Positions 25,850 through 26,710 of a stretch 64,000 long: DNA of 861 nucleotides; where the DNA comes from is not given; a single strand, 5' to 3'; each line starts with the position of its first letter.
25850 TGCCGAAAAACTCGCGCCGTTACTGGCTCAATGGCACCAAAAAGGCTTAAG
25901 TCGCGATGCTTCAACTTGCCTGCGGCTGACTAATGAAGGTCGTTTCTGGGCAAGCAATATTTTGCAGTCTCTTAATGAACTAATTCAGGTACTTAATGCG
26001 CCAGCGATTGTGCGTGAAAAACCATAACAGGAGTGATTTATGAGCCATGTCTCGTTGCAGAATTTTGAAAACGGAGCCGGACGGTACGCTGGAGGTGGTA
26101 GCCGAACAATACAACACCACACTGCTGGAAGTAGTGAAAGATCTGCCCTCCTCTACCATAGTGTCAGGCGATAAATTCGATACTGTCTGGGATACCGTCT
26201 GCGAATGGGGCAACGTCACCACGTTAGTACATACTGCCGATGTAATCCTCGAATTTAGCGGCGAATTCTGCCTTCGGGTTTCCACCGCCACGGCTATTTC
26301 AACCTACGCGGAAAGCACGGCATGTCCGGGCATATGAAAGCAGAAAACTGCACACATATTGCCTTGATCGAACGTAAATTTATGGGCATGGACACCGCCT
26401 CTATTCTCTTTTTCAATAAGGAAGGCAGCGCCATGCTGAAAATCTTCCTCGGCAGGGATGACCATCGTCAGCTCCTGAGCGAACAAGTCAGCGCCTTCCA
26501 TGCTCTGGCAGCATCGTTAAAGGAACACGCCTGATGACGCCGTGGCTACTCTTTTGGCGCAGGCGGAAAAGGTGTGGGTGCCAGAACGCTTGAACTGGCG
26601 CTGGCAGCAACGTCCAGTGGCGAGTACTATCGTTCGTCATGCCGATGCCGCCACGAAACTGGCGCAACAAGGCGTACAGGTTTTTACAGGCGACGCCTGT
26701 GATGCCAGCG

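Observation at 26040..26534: Compensating frameshift pair in chuX (frame 0 to +1 to 0); stepwise frame changes in chuT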

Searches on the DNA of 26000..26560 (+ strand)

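Call 3: search_dna_similar(query=window:26000-26560:+, collection=ecoli_genomes, mode=near, max_rows=20)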
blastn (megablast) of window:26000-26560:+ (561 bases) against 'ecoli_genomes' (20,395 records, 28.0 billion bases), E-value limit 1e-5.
Records with a match: 2236; places in all: 2236; records where one place covers at least 80% of the query: 2235.
Genomes with a match: 2236 of 5426; with a place that covers at least 80% of the query: 2235. Places per genome that has any: lowest 1, median 1, highest 1. On chromosomes: 2236 places; on plasmids: 0.
Best place of each record, by identity: 95-99% 1125; 90-95% 1111.
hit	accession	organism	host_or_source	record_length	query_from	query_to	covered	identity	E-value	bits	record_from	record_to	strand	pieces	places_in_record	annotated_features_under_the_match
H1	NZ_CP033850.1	Escherichia coli strain FDAARGOS_497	Homo sapiens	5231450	1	561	100%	98.6%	0e+0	990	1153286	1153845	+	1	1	hutX: heme utilization cystosolic carrier protein HutX | hutW: heme anaerobic degradation radical SAM methyltransferase ChuW/HutW | chuY: anaerobilin reductase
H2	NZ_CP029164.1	Escherichia coli strain 104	chicken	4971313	1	561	100%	98.6%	0e+0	990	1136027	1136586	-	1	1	hutX: heme utilization cystosolic carrier protein HutX | hutW: heme anaerobic degradation radical SAM methyltransferase ChuW/HutW | chuY: anaerobilin reductase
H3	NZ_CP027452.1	Escherichia coli strain 2014C-3338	Homo sapiens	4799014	1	561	100%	98.6%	0e+0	990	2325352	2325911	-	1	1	hutX: heme utilization cystosolic carrier protein HutX | hutW: heme anaerobic degradation radical SAM methyltransferase ChuW/HutW | chuY: anaerobilin reductase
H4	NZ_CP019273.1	Escherichia coli strain 13P477T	pig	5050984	1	561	100%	98.6%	0e+0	990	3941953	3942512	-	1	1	hutX: heme utilization cystosolic carrier protein HutX | hutW: heme anaerobic degradation radical SAM methyltransferase ChuW/HutW | chuY: anaerobilin reductase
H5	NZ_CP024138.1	Escherichia coli strain 14EC020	clinical patient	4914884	1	561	100%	98.6%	0e+0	990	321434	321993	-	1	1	hutX: heme utilization cystosolic carrier protein HutX | hutW: heme anaerobic degradation radical SAM methyltransferase ChuW/HutW | chuY: anaerobilin reductase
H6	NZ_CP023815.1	Escherichia coli strain IMT16316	wild bird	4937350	1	561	100%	98.6%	0e+0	990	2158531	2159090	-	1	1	hutX: heme utilization cystosolic carrier protein HutX | hutW: heme anaerobic degradation radical SAM methyltransferase ChuW/HutW | chuY: anaerobilin reductase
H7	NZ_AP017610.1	Escherichia coli strain 20Ec-P-124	Sus scrofa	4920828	1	561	100%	98.6%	0e+0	990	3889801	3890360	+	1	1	hutX: heme utilization cystosolic carrier protein HutX | hutW: heme anaerobic degradation radical SAM methyltransferase ChuW/HutW | chuY: anaerobilin reductase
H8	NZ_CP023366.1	Escherichia coli strain 1428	canine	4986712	1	561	100%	98.6%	0e+0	990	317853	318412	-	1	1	hutX: heme utilization cystosolic carrier protein HutX | hutW: heme anaerobic degradation radical SAM methyltransferase ChuW/HutW | chuY: anaerobilin reductase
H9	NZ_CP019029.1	Escherichia coli strain Ecol_881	Homo sapiens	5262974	1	561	100%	98.6%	0e+0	990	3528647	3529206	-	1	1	hutX: heme utilization cystosolic carrier protein HutX | hutW: heme anaerobic degradation radical SAM methyltransferase ChuW/HutW | chuY: anaerobilin reductase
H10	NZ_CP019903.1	Escherichia coli strain MDR_56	Homo sapiens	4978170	1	561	100%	98.6%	0e+0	990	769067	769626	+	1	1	hutX: heme utilization cystosolic carrier protein HutX | hutW: heme anaerobic degradation radical SAM methyltransferase ChuW/HutW | chuY: anaerobilin reductase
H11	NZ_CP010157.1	Escherichia coli strain D10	dog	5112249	1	561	100%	98.6%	0e+0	990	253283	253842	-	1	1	hutX: heme utilization cystosolic carrier protein HutX | hutW: heme anaerobic degradation radical SAM methyltransferase ChuW/HutW | chuY: anaerobilin reductase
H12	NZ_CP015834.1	Escherichia coli strain MS6198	Homo sapiens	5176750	1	561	100%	98.6%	0e+0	990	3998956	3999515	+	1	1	hutX: heme utilization cystosolic carrier protein HutX | hutW: heme anaerobic degradation radical SAM methyltransferase ChuW/HutW | chuY: anaerobilin reductase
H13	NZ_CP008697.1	Escherichia coli strain ST648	Homo sapiens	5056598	1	561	100%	98.6%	0e+0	990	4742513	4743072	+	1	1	hutX: heme utilization cystosolic carrier protein HutX | hutW: heme anaerobic degradation radical SAM methyltransferase ChuW/HutW | chuY: anaerobilin reductase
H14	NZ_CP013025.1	Escherichia coli strain 2009C-3133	Homo sapiens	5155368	1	561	100%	98.6%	0e+0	990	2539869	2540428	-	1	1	hutX: heme utilization cystosolic carrier protein HutX | hutW: heme anaerobic degradation radical SAM methyltransferase ChuW/HutW | chuY: anaerobilin reductase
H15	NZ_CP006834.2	Escherichia coli APEC O2-211 strain APEC O2-211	Gallus gallus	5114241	1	561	100%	98.6%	0e+0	990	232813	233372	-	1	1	hutX: heme utilization cystosolic carrier protein HutX | hutW: heme anaerobic degradation radical SAM methyltransferase ChuW/HutW | chuY: anaerobilin reductase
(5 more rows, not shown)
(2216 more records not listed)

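Call 5: get_annotated_region(hit=H1, flank=5000)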
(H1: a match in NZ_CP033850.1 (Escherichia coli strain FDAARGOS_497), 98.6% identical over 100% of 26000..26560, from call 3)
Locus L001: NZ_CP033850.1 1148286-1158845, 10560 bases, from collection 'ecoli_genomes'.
description: Escherichia coli strain FDAARGOS_497 chromosome, complete genome
organism: Escherichia coli strain FDAARGOS_497 (NCBI taxid 562)
replicon: chromosome; assembly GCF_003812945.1
host: Homo sapiens; source: UCC isolate; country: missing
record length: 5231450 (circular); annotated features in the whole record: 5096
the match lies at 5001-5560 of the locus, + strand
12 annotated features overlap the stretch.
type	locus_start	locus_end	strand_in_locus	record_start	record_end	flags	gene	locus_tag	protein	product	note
CDS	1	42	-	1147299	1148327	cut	chuS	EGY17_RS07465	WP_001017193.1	hematinate-forming heme oxygenase ChuS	-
CDS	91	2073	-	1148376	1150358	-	chuA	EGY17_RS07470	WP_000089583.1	TonB-dependent heme/hemoglobin receptor ChuA/ShuA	-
CDS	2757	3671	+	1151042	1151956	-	chuT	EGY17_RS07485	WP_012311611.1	heme ABC transporter substrate-binding protein ChuT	-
CDS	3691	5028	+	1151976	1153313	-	hutW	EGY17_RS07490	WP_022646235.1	heme anaerobic degradation radical SAM methyltransferase ChuW/HutW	-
CDS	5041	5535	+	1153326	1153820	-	hutX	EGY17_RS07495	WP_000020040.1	heme utilization cystosolic carrier protein HutX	-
CDS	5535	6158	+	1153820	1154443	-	chuY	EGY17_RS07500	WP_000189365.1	anaerobilin reductase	-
CDS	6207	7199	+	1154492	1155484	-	shuU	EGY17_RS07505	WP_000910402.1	heme ABC transporter permease ShuU/ChuU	-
CDS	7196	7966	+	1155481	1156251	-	-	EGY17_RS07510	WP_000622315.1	heme ABC transporter ATP-binding protein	-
CDS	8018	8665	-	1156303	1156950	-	yhiD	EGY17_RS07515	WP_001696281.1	MgtC/SapB family protein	-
CDS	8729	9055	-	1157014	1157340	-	hdeB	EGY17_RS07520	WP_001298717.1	acid-activated periplasmic chaperone HdeB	-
CDS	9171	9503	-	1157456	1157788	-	hdeA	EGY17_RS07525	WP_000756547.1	acid-activated periplasmic chaperone HdeA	-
CDS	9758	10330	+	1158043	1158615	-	hdeD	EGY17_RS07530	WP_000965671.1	acid-resistance protein HdeD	-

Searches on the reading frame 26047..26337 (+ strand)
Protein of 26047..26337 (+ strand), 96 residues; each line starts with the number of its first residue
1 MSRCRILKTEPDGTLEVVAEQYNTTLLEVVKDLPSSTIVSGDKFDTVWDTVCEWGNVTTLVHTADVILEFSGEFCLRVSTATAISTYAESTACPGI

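Call 4: search_protein_families(library=pfam, proteins=[window:26047-26337:+], max_evalue=0.01)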
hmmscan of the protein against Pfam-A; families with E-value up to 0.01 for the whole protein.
window:26047-26337:+ (96 aa): 1 family
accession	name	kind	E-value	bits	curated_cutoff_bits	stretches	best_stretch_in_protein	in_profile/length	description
PF06228.19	ChuX_HutX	-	8.2e-12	45.6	25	1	19-74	1-58/134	Haem utilisation ChuX/HutX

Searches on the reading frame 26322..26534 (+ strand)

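Call 4: search_protein_families(library=pfam, proteins=[window:26322-26534:+], max_evalue=0.01)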
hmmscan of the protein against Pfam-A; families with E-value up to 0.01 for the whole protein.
window:26322-26534:+ (70 aa): 2 families
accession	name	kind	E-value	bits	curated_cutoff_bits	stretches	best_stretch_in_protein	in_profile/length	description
PF06228.19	ChuX_HutX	-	5.4e-16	59.1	25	1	1-62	77-134/134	Haem utilisation ChuX/HutX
PF05171.18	HemS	-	0.0095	16.3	24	1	25-64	94-126/128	Haemin-degrading HemS.ChuX domain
